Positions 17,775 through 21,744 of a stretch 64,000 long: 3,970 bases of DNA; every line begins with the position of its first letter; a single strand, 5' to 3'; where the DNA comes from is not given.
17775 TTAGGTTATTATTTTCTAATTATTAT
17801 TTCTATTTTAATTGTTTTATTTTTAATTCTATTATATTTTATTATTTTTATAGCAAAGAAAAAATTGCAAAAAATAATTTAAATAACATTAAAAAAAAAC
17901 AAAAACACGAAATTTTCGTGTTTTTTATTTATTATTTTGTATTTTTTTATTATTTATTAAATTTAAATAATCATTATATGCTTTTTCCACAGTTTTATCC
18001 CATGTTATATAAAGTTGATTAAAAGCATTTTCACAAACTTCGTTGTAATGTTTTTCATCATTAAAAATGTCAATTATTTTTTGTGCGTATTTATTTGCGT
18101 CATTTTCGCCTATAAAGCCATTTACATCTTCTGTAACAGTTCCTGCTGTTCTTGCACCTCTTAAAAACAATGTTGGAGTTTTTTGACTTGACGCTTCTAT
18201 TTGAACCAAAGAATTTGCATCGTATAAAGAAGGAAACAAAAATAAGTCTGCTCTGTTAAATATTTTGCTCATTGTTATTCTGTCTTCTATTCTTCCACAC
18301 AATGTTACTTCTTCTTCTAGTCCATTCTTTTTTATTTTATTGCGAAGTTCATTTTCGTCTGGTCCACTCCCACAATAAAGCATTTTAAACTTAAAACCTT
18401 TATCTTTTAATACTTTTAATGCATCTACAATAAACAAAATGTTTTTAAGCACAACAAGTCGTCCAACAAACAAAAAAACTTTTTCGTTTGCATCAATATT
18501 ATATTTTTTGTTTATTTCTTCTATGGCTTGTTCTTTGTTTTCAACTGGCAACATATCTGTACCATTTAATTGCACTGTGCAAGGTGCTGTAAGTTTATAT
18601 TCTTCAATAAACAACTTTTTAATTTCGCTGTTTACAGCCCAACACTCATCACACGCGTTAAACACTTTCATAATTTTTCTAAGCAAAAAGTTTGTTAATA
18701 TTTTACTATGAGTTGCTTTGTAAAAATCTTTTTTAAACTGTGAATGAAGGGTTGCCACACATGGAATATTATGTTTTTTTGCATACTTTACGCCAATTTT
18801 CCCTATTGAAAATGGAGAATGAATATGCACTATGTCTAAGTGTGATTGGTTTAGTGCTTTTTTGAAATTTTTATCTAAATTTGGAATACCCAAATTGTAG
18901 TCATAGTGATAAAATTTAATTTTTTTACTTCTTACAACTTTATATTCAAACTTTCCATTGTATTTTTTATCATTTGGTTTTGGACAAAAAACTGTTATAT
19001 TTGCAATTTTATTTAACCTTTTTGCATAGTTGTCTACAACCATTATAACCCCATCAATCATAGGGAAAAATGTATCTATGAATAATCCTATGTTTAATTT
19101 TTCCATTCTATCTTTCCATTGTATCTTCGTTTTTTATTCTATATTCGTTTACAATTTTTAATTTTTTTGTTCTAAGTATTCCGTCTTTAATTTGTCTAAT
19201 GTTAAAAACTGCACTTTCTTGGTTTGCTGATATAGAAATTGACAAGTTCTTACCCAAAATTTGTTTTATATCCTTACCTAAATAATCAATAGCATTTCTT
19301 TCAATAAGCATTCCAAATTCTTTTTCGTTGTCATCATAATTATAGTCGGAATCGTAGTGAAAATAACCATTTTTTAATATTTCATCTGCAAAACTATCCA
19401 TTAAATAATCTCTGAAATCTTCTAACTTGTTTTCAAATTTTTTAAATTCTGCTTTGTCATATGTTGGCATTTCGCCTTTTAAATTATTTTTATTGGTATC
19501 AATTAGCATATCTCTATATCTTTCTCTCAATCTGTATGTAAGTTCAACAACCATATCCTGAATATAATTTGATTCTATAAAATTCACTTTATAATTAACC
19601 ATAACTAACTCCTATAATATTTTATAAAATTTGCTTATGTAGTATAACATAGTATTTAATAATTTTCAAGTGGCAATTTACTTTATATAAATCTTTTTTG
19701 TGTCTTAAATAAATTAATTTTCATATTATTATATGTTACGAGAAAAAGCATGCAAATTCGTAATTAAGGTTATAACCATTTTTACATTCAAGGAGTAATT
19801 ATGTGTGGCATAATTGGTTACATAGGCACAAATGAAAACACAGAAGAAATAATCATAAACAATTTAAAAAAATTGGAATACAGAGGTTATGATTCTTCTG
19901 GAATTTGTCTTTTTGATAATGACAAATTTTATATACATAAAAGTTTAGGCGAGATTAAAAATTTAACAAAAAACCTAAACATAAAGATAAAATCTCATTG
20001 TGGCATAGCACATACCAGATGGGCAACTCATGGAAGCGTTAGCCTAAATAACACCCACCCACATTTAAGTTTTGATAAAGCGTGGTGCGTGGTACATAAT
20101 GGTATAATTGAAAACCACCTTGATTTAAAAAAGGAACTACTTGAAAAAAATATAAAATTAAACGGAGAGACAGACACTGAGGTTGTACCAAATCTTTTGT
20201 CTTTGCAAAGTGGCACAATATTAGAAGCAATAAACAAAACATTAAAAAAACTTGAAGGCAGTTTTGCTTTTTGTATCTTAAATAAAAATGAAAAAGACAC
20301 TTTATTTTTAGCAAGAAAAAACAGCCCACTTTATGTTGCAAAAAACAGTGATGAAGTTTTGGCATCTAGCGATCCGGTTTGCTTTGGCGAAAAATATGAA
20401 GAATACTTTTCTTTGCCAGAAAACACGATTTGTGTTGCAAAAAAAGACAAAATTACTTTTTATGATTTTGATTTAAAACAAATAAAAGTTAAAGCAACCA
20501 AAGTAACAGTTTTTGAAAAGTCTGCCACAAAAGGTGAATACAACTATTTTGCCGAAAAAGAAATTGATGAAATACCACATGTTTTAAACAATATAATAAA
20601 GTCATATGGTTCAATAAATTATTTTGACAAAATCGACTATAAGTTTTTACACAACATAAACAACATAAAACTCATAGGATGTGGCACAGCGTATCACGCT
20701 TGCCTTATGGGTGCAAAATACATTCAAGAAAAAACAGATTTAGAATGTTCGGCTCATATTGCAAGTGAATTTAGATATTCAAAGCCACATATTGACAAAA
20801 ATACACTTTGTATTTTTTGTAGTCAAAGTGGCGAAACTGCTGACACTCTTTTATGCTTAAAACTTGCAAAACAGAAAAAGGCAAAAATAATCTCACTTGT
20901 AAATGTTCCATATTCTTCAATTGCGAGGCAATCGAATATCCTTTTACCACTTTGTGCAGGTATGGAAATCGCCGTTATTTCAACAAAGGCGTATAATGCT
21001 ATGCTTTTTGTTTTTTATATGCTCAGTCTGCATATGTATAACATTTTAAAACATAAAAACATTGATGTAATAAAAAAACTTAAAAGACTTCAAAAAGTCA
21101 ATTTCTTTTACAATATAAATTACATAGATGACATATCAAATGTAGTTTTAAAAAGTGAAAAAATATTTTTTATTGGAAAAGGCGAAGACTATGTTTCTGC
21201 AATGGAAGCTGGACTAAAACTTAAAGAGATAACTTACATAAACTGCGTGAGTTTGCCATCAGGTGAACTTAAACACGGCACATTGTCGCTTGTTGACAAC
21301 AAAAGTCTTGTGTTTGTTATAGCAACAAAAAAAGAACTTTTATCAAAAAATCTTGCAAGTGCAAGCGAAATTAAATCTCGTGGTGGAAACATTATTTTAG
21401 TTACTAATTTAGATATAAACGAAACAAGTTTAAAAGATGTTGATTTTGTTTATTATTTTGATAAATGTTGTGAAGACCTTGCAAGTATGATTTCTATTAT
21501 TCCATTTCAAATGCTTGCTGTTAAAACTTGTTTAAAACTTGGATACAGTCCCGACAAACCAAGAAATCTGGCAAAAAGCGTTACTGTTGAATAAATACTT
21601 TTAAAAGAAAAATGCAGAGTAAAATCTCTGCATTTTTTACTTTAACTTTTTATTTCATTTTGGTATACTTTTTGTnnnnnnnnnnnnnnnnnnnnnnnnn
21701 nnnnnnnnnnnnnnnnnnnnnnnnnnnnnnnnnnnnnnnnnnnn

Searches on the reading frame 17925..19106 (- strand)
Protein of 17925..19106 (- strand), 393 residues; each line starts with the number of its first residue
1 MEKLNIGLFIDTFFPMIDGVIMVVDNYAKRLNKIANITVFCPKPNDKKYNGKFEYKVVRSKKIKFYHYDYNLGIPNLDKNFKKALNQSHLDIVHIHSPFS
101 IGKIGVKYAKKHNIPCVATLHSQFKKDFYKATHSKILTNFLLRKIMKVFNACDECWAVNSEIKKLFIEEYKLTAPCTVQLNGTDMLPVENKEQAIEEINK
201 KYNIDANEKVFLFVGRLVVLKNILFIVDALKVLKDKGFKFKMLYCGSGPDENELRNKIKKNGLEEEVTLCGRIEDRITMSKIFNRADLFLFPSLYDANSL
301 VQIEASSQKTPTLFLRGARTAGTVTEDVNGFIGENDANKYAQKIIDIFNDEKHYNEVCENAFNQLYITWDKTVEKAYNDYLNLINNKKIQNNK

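Call 49: search_protein_families(library=pfam, max_evalue=1e-8, proteins=[window:17925-19106:-])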
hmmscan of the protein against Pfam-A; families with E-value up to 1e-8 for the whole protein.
window:17925-19106:- (393 aa): 3 families
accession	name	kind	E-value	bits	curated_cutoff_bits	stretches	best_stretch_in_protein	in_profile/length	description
PF00534.26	Glycos_transf_1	-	5e-26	91.7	26.4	1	195-363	2-171/172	Glycosyl transferases group 1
PF13692.12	Glyco_trans_1_4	-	2.8e-21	76.7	27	1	209-350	2-142/142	Glycosyl transferases group 1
PF13439.12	Glyco_transf_4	-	2.8e-20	73.5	28.5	1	18-184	2-167/170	Glycosyltransferase Family 4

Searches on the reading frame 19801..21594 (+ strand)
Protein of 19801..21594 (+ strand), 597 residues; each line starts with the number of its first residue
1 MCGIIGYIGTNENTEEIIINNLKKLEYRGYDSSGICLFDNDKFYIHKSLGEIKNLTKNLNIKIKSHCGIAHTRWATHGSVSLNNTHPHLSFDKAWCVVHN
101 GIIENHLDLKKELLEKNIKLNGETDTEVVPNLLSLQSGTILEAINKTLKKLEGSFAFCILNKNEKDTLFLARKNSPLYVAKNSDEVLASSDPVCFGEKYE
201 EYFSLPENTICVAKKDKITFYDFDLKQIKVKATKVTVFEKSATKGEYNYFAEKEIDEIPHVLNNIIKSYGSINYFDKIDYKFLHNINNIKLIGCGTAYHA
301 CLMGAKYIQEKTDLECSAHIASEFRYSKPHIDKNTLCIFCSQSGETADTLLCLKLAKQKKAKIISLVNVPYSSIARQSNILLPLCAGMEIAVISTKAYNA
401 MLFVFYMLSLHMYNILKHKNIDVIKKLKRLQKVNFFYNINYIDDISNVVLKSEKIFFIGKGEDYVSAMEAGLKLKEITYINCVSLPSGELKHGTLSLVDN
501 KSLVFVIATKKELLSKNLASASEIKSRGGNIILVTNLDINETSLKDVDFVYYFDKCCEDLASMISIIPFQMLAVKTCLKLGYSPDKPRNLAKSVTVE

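Call 10: search_protein_families(library=ncbifam, proteins=[window:19801-21594:+])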
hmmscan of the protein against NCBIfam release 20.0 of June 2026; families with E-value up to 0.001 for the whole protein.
window:19801-21594:+ (597 aa): 19 families
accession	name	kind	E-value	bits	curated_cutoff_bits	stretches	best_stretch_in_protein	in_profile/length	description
NF001484.0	PRK00331.1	subfamily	2.1e-184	614.3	381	1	1-597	1-601/601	isomerizing glutamine--fructose-6-phosphate transaminase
TIGR01135.1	glmS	equivalog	7.1e-180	599.5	418.05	1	2-597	1-607/607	glutamine--fructose-6-phosphate transaminase (isomerizing)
TIGR01134.1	purF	equivalog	2.2e-26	93.2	350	1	2-200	1-204/432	amidophosphoribosyltransferase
NF041128.1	glucosaP_deam_GlmD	equivalog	6.7e-25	88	580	1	254-594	3-321/323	glucosamine-6-phosphate deaminase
NF046059.1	NagB_SO3506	equivalog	3.3e-24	85.8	430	1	287-537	39-285/330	glucosamine-6-phosphate deaminase NagB-II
TIGR01536.1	asn_synth_AEB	equivalog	9.2e-16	57.9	267.1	1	2-195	1-166/517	asparagine synthase (glutamine-hydrolyzing)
NF006949.0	PRK09431.1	equivalog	8.7e-15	54.2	499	1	64-226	41-197/554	asparagine synthase B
TIGR03442.1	TIGR03442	equivalog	3.9e-10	39.5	218.65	1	57-221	74-249/251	ergothioneine biosynthesis protein EgtC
TIGR03104.1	trio_amidotrans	equivalog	3.4e-09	35.5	570.1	1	83-188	58-159/589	N-acetylglutaminylglutamine amidotransferase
TIGR03108.1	eps_aminotran_1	hypoth_equivalog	3e-07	29.5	816.9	1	63-184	40-154/628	XrtA/PEP-CTERM system amidotransferase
NF040776.2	AlsR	equivalog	4.6e-07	29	400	1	328-408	171-249/279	transcriptional repressor AlsR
TIGR02815.1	agaS_fam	subfamily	2.1e-06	27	529.2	1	288-588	44-355/372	putative sugar isomerase, AgaS family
TIGR03127.2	RuMP_HxlB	equivalog_domain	3.5e-06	27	160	1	327-388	66-127/178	6-phospho-3-hexuloisomerase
NF006425.0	PRK08674.1-5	equivalog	0.0001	21.3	471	1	276-380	38-142/358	bifunctional phosphoglucose/phosphomannose isomerase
NF008481.0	PRK11382.1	equivalog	0.00012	21.4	430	1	283-540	41-297/340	fructoselysine 6-phosphate deglycase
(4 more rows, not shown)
